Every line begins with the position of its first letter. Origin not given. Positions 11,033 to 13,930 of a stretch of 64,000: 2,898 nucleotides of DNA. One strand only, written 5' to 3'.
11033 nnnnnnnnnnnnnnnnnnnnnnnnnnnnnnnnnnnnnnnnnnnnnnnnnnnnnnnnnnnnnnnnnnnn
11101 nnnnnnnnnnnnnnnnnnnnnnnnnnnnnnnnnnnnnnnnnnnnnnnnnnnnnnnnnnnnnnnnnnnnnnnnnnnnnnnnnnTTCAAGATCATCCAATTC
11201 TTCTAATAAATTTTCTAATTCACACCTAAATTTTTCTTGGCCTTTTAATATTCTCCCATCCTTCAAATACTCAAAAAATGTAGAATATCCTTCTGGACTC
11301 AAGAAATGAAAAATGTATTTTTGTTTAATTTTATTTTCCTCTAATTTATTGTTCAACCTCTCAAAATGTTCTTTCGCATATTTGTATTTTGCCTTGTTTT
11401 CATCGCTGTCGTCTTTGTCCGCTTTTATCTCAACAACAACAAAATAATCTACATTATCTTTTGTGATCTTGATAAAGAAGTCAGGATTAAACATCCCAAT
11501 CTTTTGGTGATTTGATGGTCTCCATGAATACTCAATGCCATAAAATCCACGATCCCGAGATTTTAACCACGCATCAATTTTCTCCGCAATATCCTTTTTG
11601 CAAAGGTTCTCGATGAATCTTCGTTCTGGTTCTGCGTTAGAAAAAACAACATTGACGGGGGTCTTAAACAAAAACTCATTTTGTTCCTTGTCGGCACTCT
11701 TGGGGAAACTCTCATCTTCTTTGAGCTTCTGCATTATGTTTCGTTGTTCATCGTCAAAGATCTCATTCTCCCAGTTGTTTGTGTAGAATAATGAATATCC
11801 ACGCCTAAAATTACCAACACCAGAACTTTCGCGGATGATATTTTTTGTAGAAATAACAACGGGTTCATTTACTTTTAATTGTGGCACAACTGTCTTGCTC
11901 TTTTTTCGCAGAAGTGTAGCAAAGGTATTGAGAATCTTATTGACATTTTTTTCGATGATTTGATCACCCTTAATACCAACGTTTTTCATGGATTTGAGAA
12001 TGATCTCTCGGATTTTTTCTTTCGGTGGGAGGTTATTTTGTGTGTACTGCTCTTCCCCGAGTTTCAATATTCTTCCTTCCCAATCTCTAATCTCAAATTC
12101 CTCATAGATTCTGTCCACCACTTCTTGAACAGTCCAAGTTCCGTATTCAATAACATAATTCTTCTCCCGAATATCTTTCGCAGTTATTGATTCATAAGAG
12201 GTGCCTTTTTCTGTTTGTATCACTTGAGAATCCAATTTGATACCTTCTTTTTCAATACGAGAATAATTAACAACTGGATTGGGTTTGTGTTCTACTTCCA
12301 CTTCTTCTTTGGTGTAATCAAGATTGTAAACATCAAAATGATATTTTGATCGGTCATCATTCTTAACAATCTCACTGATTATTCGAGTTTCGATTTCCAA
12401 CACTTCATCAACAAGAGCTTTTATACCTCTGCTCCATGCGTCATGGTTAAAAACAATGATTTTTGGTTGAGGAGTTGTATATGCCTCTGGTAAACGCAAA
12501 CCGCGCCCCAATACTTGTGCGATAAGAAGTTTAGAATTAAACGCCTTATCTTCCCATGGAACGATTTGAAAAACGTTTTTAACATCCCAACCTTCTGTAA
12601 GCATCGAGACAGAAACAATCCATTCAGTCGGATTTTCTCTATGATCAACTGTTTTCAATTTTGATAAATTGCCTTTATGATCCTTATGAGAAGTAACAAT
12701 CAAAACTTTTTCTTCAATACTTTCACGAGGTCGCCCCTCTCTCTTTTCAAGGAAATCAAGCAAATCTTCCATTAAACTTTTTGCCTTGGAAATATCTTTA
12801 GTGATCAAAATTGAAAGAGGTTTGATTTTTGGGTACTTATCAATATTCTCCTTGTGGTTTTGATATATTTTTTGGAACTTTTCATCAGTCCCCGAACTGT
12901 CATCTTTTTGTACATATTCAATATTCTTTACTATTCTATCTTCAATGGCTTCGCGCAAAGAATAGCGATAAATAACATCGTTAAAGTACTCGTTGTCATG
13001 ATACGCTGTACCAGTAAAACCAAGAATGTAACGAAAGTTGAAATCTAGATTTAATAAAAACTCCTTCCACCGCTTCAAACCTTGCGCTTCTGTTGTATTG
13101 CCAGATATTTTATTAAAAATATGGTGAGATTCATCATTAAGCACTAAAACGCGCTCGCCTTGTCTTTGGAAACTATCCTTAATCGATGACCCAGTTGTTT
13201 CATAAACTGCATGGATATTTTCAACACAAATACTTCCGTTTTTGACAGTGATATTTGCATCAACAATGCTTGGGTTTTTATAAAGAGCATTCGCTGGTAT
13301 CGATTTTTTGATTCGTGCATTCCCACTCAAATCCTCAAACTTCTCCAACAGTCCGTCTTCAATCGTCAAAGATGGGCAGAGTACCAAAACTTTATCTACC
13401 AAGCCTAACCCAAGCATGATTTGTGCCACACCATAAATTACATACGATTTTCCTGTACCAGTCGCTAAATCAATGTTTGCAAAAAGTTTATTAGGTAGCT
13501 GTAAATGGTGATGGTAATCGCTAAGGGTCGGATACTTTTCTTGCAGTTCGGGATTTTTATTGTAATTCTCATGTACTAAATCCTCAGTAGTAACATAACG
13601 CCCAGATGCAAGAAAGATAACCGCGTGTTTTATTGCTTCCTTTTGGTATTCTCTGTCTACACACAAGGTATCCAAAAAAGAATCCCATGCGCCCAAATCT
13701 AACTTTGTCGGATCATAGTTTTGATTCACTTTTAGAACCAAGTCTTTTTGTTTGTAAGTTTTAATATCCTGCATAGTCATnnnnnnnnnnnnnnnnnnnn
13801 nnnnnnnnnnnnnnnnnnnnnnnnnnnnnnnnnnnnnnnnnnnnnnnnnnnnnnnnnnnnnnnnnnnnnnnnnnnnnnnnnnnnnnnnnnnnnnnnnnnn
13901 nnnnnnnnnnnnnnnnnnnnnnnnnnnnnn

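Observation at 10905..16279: Type III RM system apparently inserted into an ammonia-lyase gene, leaving only its C-terminal ~90 codons and terminator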

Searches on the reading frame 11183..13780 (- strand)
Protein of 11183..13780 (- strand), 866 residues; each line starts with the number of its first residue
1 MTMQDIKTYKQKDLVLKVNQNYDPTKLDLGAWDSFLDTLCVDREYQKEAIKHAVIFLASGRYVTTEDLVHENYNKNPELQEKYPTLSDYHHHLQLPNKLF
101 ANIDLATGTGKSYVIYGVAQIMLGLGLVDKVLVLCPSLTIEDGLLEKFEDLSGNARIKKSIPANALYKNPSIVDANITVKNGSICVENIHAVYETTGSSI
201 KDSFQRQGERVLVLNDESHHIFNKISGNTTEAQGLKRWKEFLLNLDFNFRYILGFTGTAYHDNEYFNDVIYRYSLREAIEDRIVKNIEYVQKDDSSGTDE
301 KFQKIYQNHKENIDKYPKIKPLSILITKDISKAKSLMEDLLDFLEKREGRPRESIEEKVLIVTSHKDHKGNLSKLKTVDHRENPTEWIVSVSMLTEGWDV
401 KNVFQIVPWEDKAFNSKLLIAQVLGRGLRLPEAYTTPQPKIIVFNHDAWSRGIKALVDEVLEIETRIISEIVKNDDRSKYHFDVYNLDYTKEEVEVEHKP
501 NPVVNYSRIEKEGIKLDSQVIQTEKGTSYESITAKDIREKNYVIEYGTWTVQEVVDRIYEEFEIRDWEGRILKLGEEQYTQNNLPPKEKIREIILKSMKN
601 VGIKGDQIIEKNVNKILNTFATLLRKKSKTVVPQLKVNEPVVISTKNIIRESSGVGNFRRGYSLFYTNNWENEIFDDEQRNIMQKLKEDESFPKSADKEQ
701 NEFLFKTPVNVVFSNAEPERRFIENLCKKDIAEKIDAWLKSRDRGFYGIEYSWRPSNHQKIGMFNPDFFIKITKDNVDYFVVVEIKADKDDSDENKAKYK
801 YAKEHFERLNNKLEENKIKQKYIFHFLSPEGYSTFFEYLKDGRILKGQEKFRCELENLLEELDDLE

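Call 8: search_protein_families(library=pfam, proteins=[window:11183-13780:-], max_evalue=0.01)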
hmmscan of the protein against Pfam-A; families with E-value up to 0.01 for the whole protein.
window:11183-13780:- (866 aa): 3 families
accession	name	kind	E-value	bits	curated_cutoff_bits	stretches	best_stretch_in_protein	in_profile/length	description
PF04851.21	ResIII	-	6.6e-16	59.1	22.5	1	43-259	5-162/164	Type III restriction enzyme, res subunit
PF18766.7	SWI2_SNF2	-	4.6e-09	36.7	26.7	1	107-309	27-211/221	SWI2/SNF2 ATPase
PF08722.17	Tn7_TnsA-like_N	-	0.0037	18.2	26.5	0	762-811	25-78/85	TnsA-like endonuclease N terminal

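Call 20: find_homologous_proteins(query=window:11183-13780:-, max_evalue=1e-20)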
Query window:11183-13780:- (866 aa): 5487 proteins with E <= 1e-20 among 8000 candidates; the best 120 are listed.
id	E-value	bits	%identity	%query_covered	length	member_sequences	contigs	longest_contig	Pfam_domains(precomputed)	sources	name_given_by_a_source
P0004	0.0e+0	1951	100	100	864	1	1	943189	PF18766.8,PF04851.22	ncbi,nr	ncbi:DEAD/DEAH box helicase family protein [bacterium]|nr:MAG: DEAD/DEAH box helicase family protein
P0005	0.0e+0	1840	94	100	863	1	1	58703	PF18766.8,PF04851.22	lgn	-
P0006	0.0e+0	1834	93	100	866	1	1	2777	PF18766.8,PF04851.22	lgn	-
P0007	0.0e+0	1831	93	100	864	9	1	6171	PF18766.8,PF04851.22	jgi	-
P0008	0.0e+0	1831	93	98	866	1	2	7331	PF18766.8,PF04851.22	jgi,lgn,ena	-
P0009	0.0e+0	1827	94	99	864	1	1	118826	PF18766.8,PF04851.22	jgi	jgi:type III restriction enzyme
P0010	0.0e+0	1819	93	100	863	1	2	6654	PF18766.8,PF04851.22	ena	-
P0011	0.0e+0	1812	92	100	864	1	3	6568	PF18766.8,PF04851.22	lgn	-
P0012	0.0e+0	1802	92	100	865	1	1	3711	PF18766.8,PF04851.22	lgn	-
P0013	0.0e+0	1763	90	100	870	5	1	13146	PF18766.8,PF04851.22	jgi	-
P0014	0.0e+0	1755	89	100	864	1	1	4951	PF18766.8,PF04851.22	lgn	-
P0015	0.0e+0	1755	90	99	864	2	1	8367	PF18766.8,PF04851.22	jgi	jgi:type III restriction enzyme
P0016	0.0e+0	1733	88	100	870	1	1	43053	PF18766.8,PF04851.22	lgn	-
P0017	0.0e+0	1731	87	100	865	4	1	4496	PF18766.8,PF04851.22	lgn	-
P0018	0.0e+0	1729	88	100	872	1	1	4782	PF18766.8,PF04851.22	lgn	-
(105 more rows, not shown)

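Call 21: find_encoding_contigs(protein=P0005, flank=8000, max_places=3)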
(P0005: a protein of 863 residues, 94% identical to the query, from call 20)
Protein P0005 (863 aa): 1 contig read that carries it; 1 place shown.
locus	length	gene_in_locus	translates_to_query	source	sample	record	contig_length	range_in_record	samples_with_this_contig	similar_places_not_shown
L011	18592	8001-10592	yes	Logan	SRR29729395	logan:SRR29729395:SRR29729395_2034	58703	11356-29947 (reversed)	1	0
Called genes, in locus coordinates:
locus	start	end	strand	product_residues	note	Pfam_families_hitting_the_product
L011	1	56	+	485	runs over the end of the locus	PF01336:tRNA_anti-codon, PF00152:tRNA-synt_2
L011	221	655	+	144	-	PF02381:MraZ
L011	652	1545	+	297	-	PF01795:Methyltransf_5, PF13649:Methyltransf_25 (weak)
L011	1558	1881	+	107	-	-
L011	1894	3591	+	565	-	PF03717:PBP_dimer (faint), PF00905:Transpeptidase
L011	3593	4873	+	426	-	PF08245:Mur_ligase_M, PF02875:Mur_ligase_C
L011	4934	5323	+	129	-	-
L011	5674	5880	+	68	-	PF13560:HTH_31, PF12844:HTH_19, PF13443:HTH_26, PF01381:HTH_3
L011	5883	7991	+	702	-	PF01555:N6_N4_Mtase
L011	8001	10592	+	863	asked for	PF04851:ResIII, PF18766:SWI2_SNF2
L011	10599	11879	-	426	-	PF00239:Resolvase, PF07508:Recombinase, PF13408:Zn_ribbon_recom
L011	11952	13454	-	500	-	PF00270:DEAD (weak)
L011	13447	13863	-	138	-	-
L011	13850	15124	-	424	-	PF01555:N6_N4_Mtase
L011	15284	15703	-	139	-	-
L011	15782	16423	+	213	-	PF00717:Peptidase_S24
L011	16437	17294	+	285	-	-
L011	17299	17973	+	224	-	-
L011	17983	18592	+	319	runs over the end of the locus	-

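Call 22: find_encoding_contigs(protein=P0009, flank=8000, max_places=3)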
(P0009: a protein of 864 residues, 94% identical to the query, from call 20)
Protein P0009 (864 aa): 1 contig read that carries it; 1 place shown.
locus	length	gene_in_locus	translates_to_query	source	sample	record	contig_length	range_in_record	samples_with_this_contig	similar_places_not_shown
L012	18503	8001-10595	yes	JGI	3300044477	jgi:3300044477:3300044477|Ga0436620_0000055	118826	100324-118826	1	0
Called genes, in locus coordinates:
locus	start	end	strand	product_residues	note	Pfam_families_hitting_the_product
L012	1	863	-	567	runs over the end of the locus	PF03717:PBP_dimer, PF00905:Transpeptidase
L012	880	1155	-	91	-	-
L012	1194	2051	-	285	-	-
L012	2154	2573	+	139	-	-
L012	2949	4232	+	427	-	-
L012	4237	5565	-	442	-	PF00239:Resolvase, PF07508:Recombinase, PF13408:Zn_ribbon_recom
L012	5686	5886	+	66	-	PF12728:HTH_17, PF13411:MerR_1, PF00376:MerR (weak)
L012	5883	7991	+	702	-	PF01555:N6_N4_Mtase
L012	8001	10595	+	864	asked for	PF04851:ResIII, PF18766:SWI2_SNF2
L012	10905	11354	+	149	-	PF03703:bPH_2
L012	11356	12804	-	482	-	-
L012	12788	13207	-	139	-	-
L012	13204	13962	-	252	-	PF01555:N6_N4_Mtase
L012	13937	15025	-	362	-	PF01555:N6_N4_Mtase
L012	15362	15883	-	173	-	-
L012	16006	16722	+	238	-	PF14279:HNH_5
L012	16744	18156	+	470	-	PF00239:Resolvase, PF07508:Recombinase, PF13408:Zn_ribbon_recom (weak)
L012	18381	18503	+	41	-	?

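Call 40: find_encoding_contigs(protein=P0008, flank=6000, max_places=4)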
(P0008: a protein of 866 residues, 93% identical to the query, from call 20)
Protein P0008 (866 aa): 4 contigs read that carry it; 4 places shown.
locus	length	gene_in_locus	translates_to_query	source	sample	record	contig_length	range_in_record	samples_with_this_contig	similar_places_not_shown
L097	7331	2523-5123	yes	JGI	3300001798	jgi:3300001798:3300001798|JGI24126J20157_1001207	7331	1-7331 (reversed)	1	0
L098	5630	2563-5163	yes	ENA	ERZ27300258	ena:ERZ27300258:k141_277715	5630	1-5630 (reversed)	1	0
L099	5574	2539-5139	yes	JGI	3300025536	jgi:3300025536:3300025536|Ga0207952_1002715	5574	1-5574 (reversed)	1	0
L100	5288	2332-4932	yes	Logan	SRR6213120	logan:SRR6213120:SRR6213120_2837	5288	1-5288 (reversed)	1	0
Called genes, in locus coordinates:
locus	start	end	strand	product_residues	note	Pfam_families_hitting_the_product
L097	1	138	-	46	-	?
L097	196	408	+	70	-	PF12844:HTH_19, PF01381:HTH_3, PF13443:HTH_26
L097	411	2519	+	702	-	PF01555:N6_N4_Mtase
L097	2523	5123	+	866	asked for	PF04851:ResIII, PF18766:SWI2_SNF2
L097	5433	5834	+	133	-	-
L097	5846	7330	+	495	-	?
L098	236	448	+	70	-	PF12844:HTH_19, PF01381:HTH_3, PF13443:HTH_26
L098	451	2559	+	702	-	PF01555:N6_N4_Mtase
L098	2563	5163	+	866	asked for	PF04851:ResIII, PF18766:SWI2_SNF2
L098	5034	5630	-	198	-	?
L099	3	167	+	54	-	?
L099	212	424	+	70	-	PF12844:HTH_19, PF01381:HTH_3, PF13443:HTH_26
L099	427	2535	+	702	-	PF01555:N6_N4_Mtase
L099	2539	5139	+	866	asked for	PF04851:ResIII, PF18766:SWI2_SNF2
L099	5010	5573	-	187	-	?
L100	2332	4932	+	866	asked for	PF04851:ResIII, PF18766:SWI2_SNF2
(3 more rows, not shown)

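Call 41: find_encoding_contigs(protein=P0013, flank=8000, max_places=3)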
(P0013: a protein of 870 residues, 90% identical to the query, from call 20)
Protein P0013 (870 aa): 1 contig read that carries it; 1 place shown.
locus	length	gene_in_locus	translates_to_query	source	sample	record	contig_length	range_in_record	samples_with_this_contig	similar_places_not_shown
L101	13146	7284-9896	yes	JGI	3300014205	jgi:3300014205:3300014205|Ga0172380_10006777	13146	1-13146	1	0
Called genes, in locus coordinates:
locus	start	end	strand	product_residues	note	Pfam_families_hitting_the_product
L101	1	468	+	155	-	?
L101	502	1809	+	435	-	PF22694:CtpB_N-like, PF00595:PDZ, PF13180:PDZ_2, PF17820:PDZ_6, PF03572:Peptidase_S41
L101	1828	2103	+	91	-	PF00166:Cpn10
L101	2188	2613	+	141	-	-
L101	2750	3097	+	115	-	PF04828:GFA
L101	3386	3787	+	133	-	PF02452:PemK_toxin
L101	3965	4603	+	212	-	PF13310:Virulence_RhuM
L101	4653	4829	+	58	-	PF04014:MazE_antitoxin (weak)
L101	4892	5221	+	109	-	-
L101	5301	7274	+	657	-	PF01555:N6_N4_Mtase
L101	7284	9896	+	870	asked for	PF04851:ResIII, PF18766:SWI2_SNF2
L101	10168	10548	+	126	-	PF12587:DUF3761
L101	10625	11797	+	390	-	-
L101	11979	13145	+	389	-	?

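Call 51: search_solved_structures(query=window:11183-13780:-, max_evalue=0.001)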
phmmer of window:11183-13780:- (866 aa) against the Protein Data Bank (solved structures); distinct sequences matched with E-value up to 0.001: 0.

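Call 53: search_protein_families(library=ncbifam, proteins=[window:11183-13780:-], max_evalue=0.00001)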
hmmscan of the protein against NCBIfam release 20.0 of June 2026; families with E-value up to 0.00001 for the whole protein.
window:11183-13780:- (866 aa): 2 families
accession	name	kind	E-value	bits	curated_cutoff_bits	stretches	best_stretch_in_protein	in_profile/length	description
NF046055.1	restr_BPTD_3080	equivalog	2.1e-22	78.9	800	1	387-429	576-616/970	BPTD_3080 family restriction endonuclease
NF012027.0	PRK15483.1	equivalog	1.6e-08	32.9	564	0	368-431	485-546/986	type III restriction-modification system endonuclease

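Call 54: search_protein_families(library=padloc, proteins=[window:11183-13780:-], max_evalue=0.00001)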
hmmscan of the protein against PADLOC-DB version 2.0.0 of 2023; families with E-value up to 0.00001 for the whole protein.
window:11183-13780:- (866 aa): 2 families
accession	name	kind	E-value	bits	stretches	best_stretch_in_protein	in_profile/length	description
PDLC03647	REase_III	-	6.3e-12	42.5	1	382-431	504-551/989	Type III restriction enzyme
PDLC03648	REase_III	-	7.3e-11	38.9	1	317-436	246-360/871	Type III restriction enzyme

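Call 62: search_protein_families(library=pfam, proteins=[L012:4237-5562:-, L011:10602-11879:-], max_evalue=10)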
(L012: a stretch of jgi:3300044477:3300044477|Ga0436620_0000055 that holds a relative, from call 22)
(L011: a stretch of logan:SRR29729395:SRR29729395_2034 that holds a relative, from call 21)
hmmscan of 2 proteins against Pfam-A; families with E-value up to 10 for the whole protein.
L012:4237-5562:- (441 aa): 4 families
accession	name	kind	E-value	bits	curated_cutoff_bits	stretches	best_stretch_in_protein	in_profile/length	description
PF00239.26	Resolvase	-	3.6e-19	69.7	23.3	1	25-169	3-143/145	Resolvase, N terminal domain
PF07508.19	Recombinase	-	3.5e-12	46.9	21.1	1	196-285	2-100/102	Recombinase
PF13408.12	Zn_ribbon_recom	-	2e-08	34.9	25.3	1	299-357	2-54/58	Recombinase zinc beta ribbon domain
PF00518.22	E6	-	0.25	12.2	27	1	275-329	45-98/110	Early Protein (E6)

L011:10602-11879:- (426 aa): 4 families
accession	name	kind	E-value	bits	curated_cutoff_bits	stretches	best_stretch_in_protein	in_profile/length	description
PF00239.26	Resolvase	-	3.8e-20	72.9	23.3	1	13-157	3-143/145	Resolvase, N terminal domain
PF07508.19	Recombinase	-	2.3e-10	41.1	21.1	1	183-273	1-100/102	Recombinase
PF13408.12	Zn_ribbon_recom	-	4.4e-08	33.8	25.3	1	286-347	2-57/58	Recombinase zinc beta ribbon domain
PF09943.14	DUF2175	-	0.0055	17.4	25.1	1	291-359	4-67/98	Uncharacterized protein conserved in archaea (DUF2175)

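Call 70: find_related_loci(query=window:11183-13780:-, collection=viral_contigs, flank=8000)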
Query window:11183-13780:- (866 aa) in viral_contigs; peptide patterns used: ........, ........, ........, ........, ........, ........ (x = any residue, [..] = any of these).
1 stretches matched a pattern; 1 encode a relative of the query (tblastn E <= 1e-3); 1 distinct loci.
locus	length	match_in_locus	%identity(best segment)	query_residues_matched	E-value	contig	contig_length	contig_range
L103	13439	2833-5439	61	3-861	0e+0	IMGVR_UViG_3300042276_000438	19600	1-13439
